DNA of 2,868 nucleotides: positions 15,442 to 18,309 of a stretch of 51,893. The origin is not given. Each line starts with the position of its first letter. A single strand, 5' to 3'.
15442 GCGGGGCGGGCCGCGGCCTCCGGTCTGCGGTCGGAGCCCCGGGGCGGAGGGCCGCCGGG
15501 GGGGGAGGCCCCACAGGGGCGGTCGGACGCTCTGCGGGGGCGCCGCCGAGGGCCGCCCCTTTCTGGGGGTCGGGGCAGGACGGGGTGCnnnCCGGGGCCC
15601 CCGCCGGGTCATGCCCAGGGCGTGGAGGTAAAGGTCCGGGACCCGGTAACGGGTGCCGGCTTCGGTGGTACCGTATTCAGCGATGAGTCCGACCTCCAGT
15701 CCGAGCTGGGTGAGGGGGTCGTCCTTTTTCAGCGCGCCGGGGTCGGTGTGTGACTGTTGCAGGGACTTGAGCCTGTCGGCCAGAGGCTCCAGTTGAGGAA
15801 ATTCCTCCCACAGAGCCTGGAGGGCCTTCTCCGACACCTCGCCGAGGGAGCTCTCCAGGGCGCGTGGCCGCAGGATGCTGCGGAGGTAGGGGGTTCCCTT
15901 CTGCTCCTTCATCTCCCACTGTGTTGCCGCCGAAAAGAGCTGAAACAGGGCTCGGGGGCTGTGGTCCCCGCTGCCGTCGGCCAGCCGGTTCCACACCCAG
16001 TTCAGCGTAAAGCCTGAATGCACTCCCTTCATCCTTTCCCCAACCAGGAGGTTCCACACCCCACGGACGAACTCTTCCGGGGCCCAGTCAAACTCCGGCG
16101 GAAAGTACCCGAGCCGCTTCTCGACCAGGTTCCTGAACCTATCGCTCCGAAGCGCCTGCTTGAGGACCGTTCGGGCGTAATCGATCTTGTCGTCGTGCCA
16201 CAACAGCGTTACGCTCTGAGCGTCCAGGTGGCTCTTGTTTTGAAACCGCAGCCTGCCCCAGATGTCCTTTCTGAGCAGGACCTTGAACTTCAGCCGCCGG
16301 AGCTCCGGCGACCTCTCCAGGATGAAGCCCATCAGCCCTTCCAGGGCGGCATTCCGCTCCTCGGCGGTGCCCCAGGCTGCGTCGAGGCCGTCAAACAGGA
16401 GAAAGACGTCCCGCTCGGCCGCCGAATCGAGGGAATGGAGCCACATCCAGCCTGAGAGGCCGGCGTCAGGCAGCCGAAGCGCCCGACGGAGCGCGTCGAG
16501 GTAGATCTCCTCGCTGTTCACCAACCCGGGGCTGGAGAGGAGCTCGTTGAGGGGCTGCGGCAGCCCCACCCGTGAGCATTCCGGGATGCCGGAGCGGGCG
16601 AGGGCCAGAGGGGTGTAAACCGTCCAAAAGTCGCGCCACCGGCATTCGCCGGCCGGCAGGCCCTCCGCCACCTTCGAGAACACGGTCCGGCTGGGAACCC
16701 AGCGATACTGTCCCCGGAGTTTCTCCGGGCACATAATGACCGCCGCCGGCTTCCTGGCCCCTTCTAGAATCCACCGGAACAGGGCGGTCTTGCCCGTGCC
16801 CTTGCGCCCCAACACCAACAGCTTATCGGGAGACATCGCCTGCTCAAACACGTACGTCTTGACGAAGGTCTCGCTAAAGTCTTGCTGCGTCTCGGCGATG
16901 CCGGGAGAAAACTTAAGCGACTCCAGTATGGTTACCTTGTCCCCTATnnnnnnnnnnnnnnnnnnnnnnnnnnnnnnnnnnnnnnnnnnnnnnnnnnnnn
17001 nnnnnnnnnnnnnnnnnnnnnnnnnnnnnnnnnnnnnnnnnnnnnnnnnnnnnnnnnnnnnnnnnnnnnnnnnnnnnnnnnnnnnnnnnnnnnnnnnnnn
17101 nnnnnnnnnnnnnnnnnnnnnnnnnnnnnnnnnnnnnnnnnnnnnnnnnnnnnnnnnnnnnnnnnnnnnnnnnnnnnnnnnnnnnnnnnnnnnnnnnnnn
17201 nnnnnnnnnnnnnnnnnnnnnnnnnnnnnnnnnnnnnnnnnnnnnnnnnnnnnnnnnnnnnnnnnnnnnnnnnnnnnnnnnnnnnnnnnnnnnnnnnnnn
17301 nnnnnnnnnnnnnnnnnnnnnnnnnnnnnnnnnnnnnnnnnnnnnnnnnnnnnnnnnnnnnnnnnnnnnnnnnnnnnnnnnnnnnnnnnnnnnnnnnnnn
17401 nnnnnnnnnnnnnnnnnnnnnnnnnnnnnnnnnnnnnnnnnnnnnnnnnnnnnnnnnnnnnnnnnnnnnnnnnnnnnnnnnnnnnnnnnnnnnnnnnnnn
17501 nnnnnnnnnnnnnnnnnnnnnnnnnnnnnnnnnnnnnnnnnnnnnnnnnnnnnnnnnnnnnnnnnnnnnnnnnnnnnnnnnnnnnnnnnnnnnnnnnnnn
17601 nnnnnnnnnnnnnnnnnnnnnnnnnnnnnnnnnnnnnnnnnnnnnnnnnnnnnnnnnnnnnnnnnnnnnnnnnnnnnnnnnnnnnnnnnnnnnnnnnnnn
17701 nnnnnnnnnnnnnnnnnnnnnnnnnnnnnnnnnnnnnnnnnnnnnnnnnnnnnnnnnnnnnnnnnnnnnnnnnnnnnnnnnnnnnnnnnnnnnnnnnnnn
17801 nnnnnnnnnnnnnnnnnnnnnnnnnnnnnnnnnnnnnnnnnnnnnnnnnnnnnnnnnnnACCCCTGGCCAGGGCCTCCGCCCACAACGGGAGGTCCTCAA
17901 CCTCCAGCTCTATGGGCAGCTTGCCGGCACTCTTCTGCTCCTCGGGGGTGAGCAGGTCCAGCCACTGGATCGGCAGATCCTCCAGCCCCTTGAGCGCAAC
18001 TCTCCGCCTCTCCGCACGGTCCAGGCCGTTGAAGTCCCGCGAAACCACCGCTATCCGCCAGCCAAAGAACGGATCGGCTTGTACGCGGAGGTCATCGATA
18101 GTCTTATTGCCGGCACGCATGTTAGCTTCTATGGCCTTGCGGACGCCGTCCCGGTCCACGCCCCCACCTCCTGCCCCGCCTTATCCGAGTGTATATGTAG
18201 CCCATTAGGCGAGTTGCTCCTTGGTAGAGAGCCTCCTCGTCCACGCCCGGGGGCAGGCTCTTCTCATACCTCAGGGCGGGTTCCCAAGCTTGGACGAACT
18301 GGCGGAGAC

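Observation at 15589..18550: HEPN protein translationally coupled to a fused twin P-loop NTPase: candidate uncharacterised conflict or defence system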

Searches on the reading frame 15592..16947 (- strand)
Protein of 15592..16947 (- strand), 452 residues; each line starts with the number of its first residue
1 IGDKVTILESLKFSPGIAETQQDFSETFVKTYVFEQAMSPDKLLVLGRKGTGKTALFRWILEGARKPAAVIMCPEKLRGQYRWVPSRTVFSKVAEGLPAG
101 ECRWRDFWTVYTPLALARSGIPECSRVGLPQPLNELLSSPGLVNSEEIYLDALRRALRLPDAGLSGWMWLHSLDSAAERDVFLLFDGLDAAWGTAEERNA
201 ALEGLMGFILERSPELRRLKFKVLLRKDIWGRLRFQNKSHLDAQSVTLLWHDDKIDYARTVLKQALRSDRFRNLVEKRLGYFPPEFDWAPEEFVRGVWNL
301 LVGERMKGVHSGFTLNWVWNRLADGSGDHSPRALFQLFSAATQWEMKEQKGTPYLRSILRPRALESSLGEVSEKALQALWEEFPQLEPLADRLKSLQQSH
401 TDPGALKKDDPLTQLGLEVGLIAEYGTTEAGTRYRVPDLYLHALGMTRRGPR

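Call 49: search_solved_structures(query=A5, max_evalue=10, show_alignments=2)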
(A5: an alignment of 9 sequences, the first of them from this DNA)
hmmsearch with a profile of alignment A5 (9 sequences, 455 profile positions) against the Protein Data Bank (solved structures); distinct sequences matched with E-value up to 10: 3.
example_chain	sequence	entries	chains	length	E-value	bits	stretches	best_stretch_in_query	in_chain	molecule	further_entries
8bns_A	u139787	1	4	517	0.25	13.4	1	24-75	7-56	AAA ATPase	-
6w1s_F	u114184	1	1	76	0.64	12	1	375-427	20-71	Mediator of RNA polymerase II transcription subunit 9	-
5vc7_A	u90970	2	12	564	1.3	11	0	40-79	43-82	VCP-like ATPase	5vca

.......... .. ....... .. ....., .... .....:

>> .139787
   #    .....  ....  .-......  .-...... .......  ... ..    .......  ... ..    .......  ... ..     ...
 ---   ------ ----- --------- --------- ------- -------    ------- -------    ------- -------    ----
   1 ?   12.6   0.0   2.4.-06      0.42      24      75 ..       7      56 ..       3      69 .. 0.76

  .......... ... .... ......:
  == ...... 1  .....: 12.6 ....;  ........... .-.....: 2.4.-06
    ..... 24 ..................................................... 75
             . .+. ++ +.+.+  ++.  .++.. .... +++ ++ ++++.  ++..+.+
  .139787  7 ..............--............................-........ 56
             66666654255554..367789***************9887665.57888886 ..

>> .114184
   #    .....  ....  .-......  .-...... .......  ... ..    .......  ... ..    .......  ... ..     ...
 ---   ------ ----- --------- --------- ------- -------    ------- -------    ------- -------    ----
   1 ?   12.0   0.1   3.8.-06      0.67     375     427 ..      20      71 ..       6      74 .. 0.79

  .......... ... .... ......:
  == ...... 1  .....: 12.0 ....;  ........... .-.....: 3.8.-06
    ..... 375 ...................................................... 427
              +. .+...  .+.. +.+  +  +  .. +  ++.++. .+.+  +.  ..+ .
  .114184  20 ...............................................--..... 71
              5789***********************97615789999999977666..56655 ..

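Call 50: search_protein_families(library=pfam, alignment_id=A5, max_evalue=10)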
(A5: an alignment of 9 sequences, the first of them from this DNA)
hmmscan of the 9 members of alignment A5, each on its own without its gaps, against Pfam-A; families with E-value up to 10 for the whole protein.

A. member 1, seq(452 aa): 7 families
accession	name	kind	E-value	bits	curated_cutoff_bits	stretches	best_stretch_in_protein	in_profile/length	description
PF24389.1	ORC-CDC6-like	-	0.00083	18.6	27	1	22-58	14-50/571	ORC-CDC6-like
PF13191.12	AAA_16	-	0.014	16.3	32.6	1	41-73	25-58/167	AAA ATPase domain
PF05729.18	NACHT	-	0.024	14.9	26.7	1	43-65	3-25/167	NACHT domain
PF13401.12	AAA_22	-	0.046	14.5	27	1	43-76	8-44/130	AAA domain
PF00270.35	DEAD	-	0.15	12.2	26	1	32-76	6-55/167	DEAD/DEAH box helicase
PF00004.35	AAA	-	0.22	12.4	21.2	1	43-77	1-35/131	ATPase family associated with various cellular activities (AAA)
PF07728.20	AAA_5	-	0.22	11.9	22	1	43-77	2-37/139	AAA domain (dynein-related subfamily)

B. families by the number of members that match (of 9 scanned): 25 families
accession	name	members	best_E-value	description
PF13191.12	AAA_16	9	0.00068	AAA ATPase domain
PF24389.1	ORC-CDC6-like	8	3.9e-05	ORC-CDC6-like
PF13401.12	AAA_22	8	0.0052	AAA domain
PF00004.35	AAA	5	0.0015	ATPase family associated with various cellular activities (AAA)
PF05729.18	NACHT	5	0.0072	NACHT domain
PF06414.18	Zeta_toxin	4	0.0012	Zeta toxin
PF25199.1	nSTAND_NTPase5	3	0.027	Novel STAND NTPase 5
PF09439.16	SRPRB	3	0.14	Signal recognition particle receptor beta subunit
PF00270.35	DEAD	3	0.15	DEAD/DEAH box helicase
PF20720.3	nSTAND3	2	0.0064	Novel STAND NTPase 3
PF13245.12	AAA_19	2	0.035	AAA domain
PF13604.12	AAA_30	2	0.073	AAA domain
PF01637.24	ATPase_2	2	0.075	ATPase domain predominantly from Archaea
PF12775.13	AAA_7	2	0.17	P-loop containing dynein motor region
PF25495.1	Peripla_BP_A-cyclase_1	1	0.022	Adenylate cyclase, periplasmic binding protein-like domain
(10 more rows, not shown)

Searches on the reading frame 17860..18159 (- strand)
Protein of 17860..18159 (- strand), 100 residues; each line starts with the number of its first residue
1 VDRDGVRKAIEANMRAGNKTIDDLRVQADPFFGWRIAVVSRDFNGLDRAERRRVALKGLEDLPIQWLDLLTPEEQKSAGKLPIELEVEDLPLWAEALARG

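Call 41: search_solved_structures(query=window:17860-18159:-, max_evalue=10, show_alignments=2)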
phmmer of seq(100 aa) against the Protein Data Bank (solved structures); distinct sequences matched with E-value up to 10: 2.
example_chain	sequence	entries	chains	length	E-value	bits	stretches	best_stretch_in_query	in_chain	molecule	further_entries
7jw3_C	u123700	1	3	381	0.65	13.8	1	18-44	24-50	Exonuclease mut-7 homolog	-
3q7y_A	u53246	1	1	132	3.6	11.5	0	19-37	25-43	De novo designed beta-trefoil architecture with symmetric primary structure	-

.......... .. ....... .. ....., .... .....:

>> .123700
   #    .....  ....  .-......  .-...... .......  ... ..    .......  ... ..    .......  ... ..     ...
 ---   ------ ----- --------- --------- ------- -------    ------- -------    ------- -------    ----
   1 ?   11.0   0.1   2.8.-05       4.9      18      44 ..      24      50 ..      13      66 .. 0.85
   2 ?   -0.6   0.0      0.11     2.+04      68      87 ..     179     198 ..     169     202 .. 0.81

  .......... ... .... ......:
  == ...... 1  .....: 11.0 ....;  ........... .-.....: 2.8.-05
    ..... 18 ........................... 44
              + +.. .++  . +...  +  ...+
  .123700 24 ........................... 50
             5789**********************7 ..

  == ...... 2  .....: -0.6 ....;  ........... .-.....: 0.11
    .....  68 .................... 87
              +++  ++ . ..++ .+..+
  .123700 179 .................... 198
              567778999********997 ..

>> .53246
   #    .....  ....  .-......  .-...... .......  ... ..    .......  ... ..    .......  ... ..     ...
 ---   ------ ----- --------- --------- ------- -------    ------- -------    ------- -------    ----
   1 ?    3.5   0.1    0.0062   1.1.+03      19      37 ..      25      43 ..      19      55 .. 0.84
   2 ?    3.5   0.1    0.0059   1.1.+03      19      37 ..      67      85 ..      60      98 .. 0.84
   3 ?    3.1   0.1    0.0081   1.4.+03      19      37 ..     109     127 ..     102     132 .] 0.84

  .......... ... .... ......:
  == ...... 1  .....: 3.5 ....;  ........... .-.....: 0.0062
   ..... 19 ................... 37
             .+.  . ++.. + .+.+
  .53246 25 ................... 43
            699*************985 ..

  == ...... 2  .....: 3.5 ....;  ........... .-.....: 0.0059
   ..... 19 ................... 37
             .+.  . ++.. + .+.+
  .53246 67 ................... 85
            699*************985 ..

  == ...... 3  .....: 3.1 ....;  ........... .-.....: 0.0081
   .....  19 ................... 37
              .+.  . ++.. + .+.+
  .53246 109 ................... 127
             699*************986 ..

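Call 44: search_solved_structures(query=A4, max_evalue=10, show_alignments=2)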
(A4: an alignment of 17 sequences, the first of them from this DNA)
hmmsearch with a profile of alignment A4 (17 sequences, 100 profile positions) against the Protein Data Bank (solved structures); distinct sequences matched with E-value up to 10: 12.
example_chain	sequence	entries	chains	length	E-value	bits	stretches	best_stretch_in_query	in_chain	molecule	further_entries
1v9j_A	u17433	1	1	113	0.00038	23.9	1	4-62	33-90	BolA-like protein RIKEN cDNA 1110025L05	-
2kz0_A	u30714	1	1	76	0.017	18.6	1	33-71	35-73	BolA family protein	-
1v60_A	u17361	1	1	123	0.095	16.2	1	32-63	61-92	RIKEN cDNA 1810037G04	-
2mm9_A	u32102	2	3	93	0.15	15.6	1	5-64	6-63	BolA2 | At5g09830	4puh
2mma_B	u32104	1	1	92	0.16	15.5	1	8-64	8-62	BolA2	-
5y4b_A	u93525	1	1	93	0.23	15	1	5-81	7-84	BolA-like protein 2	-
4pug_A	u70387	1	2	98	0.28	14.7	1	14-61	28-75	BolA like protein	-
5lci_A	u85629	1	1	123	0.55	13.8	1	26-61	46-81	BolA-like protein 1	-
2dhm_A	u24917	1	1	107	0.84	13.2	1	31-79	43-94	Protein bolA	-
1xs3_A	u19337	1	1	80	1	12.9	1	11-74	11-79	hypothetical protein XC975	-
5nfk_A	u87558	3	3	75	1.3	12.5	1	1-61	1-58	YrbA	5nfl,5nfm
7sq3_A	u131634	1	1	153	4.7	10.8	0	42-69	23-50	Designed trefoil knot protein, variant 1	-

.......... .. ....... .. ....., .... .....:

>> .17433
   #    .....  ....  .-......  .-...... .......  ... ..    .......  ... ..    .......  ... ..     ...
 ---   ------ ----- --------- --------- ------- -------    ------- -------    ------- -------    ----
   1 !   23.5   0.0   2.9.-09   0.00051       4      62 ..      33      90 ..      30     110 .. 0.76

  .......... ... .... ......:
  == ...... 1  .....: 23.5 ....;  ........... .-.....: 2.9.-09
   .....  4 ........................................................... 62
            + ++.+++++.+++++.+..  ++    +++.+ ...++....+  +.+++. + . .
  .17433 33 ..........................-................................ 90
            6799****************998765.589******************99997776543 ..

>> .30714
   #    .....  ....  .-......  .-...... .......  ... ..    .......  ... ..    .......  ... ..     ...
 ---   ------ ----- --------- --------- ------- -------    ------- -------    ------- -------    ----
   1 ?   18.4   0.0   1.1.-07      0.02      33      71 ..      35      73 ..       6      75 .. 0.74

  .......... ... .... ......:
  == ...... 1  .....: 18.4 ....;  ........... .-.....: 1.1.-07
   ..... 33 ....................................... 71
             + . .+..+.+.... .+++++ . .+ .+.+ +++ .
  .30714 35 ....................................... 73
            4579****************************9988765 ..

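Call 45: search_protein_families(library=pfam, alignment_id=A4, max_evalue=10)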
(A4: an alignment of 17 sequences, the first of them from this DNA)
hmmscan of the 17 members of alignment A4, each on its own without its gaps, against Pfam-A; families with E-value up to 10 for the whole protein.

A. member 1, seq(100 aa): 1 family
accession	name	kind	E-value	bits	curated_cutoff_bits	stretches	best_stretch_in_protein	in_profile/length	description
PF01722.23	BolA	-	0.17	12.6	25.7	1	34-61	31-58/76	BolA-like protein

B. families by the number of members that match (of 17 scanned): 8 families
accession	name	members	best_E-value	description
PF01722.23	BolA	6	0.0022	BolA-like protein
PF20616.4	Caps_syn_GfcC_N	2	0.069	Capsule biosynthesis GfcC, N-terminal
PF09156.16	Anthrax-tox_M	1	0.028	Anthrax toxin lethal factor, middle domain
PF21293.2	RNAseD_HRDC_C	1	0.052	Ribonuclease D, C-terminal HRDC domain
PF04972.22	BON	1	0.062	BON domain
PF25774.1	CC_CEP250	1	0.064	CEP250 coiled coil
PF20924.2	RLIP76_Ral-bd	1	0.16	RLIP76, Ral binding domain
PF17959.7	EF-hand_14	1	0.17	EF-hand domain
